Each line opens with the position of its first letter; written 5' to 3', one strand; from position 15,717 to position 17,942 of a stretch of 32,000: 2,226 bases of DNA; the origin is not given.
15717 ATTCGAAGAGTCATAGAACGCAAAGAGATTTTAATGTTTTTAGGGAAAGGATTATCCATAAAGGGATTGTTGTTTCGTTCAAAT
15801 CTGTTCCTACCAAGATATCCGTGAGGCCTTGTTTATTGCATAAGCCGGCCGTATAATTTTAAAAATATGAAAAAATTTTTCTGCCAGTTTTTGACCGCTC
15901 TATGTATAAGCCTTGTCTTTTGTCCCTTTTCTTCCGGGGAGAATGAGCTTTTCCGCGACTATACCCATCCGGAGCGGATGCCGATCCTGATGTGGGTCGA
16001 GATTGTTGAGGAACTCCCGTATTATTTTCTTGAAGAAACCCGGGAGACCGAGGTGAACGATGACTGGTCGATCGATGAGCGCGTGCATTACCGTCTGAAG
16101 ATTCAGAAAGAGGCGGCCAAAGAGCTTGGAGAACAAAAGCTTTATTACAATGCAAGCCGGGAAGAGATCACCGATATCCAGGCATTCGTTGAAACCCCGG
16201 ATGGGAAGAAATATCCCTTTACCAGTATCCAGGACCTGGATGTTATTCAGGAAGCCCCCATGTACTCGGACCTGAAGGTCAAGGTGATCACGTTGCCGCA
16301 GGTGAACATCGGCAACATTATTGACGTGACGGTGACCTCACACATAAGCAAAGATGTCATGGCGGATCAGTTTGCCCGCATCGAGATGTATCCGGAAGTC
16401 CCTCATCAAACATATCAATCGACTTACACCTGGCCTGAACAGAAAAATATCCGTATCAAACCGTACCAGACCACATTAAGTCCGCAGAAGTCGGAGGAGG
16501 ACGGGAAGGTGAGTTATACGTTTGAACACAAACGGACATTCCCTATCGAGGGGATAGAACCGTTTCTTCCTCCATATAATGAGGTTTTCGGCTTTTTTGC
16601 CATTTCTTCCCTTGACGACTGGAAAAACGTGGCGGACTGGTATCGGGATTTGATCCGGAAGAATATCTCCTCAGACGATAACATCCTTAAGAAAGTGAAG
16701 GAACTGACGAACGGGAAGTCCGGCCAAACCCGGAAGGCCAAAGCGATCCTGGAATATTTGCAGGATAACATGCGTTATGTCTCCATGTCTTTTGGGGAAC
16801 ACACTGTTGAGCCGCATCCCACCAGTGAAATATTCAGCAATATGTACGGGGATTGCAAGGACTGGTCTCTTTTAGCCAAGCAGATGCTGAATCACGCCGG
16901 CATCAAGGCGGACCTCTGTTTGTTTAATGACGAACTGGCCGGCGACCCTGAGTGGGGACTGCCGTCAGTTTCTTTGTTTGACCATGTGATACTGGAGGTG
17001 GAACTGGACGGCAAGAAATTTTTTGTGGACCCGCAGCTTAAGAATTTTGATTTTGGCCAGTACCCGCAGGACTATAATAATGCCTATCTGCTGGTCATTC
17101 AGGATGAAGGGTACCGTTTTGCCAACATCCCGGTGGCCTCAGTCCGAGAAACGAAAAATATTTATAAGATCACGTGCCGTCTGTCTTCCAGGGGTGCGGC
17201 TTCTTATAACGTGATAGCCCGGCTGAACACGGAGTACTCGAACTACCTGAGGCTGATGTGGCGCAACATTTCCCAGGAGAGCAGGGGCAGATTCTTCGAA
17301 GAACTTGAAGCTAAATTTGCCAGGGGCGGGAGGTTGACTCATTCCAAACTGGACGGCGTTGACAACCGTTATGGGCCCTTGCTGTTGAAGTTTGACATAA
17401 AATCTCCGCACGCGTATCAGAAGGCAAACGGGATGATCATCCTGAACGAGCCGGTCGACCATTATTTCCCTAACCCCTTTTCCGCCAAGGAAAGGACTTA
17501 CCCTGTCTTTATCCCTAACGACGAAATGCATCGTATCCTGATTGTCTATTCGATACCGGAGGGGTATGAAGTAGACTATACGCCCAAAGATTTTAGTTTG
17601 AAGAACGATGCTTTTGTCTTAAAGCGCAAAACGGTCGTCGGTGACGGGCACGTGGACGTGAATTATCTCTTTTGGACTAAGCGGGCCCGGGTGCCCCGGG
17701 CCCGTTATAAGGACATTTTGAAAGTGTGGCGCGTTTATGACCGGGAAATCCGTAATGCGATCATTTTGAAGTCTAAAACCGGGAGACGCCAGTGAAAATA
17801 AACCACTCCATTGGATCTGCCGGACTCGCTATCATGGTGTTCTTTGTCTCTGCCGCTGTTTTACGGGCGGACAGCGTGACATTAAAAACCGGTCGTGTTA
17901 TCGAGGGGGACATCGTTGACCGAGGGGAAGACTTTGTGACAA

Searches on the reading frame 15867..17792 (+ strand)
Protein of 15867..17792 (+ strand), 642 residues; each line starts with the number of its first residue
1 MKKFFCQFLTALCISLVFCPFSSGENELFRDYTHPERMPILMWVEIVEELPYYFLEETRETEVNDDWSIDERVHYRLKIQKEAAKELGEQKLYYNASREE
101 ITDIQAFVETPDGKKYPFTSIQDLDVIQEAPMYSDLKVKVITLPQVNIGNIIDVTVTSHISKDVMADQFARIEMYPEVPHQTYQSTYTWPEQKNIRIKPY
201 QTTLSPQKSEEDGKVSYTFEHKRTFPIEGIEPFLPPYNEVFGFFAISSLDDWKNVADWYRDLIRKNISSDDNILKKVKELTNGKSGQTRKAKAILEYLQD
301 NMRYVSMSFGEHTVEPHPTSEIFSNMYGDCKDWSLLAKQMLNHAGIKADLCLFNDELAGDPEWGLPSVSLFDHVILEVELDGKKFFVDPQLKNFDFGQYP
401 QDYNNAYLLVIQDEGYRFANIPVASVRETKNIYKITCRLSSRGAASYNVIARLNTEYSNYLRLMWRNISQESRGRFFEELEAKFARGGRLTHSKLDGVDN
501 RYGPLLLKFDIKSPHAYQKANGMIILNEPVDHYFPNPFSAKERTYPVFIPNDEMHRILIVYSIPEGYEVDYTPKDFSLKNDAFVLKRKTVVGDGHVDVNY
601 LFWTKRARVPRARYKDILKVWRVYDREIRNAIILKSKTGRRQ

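Call 25: search_protein_families(library=pfam, proteins=[window:15867-17792:+], max_evalue=0.001)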
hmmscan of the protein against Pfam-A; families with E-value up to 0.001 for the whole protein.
window:15867-17792:+ (642 aa): 3 families
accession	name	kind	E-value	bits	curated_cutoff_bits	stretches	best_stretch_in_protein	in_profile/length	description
PF12969.12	DUF3857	-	7.5e-25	88.4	24.6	1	68-224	4-166/170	Domain of Unknown Function with PDB structure (DUF3857)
PF01841.26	Transglut_core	-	1.6e-06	28.8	23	1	277-351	4-75/108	Transglutaminase-like superfamily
PF04473.18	DUF553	-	1.8e-05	24.7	20.5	1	284-405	12-129/140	Transglutaminase-like domain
